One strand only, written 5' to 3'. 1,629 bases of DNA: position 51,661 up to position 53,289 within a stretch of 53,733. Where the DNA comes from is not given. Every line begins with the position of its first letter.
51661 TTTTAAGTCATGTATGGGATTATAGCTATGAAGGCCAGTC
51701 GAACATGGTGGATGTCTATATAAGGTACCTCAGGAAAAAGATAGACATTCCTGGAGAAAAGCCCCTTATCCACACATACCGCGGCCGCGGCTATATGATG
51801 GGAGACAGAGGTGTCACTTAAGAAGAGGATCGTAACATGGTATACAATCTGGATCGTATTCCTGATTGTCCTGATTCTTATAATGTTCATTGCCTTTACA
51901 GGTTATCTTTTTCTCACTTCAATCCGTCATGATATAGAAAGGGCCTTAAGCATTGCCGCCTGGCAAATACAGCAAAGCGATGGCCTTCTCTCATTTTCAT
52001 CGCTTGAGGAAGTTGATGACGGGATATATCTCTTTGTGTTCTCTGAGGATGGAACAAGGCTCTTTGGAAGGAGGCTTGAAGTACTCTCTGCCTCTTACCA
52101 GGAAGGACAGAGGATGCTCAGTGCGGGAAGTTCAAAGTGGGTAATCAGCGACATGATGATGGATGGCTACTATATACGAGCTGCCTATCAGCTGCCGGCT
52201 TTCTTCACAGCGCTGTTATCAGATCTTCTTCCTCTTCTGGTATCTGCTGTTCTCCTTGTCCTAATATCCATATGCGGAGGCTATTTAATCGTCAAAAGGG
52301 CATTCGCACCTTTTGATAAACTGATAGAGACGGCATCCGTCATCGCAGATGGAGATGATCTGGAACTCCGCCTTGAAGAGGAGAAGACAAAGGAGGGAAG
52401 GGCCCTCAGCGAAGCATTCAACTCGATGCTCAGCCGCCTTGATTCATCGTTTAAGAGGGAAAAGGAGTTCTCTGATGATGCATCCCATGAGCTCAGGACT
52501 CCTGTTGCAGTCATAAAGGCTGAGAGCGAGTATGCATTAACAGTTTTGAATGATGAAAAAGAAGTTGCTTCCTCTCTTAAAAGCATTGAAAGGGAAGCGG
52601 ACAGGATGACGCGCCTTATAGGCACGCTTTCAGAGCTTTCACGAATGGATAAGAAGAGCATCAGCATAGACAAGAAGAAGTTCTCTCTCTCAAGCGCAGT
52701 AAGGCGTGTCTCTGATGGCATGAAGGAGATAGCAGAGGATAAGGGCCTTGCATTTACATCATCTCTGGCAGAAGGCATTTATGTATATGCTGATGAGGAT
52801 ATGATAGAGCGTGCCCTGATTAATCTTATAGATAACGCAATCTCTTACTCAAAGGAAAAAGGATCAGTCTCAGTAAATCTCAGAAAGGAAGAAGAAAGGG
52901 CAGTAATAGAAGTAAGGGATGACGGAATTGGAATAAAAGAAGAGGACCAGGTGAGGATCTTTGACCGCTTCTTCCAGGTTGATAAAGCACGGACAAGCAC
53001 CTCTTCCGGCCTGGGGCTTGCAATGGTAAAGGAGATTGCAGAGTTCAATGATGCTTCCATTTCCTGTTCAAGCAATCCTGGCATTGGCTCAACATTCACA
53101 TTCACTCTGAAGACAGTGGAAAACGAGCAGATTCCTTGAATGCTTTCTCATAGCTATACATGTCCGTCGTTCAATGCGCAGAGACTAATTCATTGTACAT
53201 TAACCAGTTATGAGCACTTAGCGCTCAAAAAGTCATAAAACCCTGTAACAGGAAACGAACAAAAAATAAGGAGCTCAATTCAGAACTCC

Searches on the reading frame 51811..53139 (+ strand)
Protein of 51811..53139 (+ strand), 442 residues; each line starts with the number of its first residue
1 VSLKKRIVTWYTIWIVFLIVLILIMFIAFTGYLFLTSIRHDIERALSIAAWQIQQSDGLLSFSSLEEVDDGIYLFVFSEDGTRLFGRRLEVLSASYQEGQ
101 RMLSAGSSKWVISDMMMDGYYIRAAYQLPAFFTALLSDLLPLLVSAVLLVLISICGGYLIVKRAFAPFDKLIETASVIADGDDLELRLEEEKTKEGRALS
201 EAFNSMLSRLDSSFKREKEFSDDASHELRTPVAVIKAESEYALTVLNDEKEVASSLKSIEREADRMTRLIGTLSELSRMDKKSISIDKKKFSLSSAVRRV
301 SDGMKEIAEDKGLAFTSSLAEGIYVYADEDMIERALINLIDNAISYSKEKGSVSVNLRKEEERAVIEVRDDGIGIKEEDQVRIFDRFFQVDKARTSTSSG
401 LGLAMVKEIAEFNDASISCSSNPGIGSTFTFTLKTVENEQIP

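Call 35: search_protein_families(library=pfam, proteins=[window:51811-53139:+], max_evalue=0.0001)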
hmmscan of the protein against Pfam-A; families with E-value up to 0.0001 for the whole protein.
window:51811-53139:+ (442 aa): 4 families
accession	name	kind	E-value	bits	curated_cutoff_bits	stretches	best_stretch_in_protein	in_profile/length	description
PF02518.31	HATPase_c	-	6.3e-27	94.7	26.4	1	328-435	2-109/111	Histidine kinase-, DNA gyrase B-, and HSP90-like ATPase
PF00512.31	HisKA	-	1.3e-12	48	26.9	1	218-280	3-64/66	His Kinase A (phospho-acceptor) domain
PF13589.12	HATPase_c_3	-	4.6e-06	27.2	25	1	333-400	4-69/137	Histidine kinase-, DNA gyrase B-, and HSP90-like ATPase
PF00672.30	HAMP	-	9.3e-06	26.3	25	0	160-210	2-51/53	HAMP domain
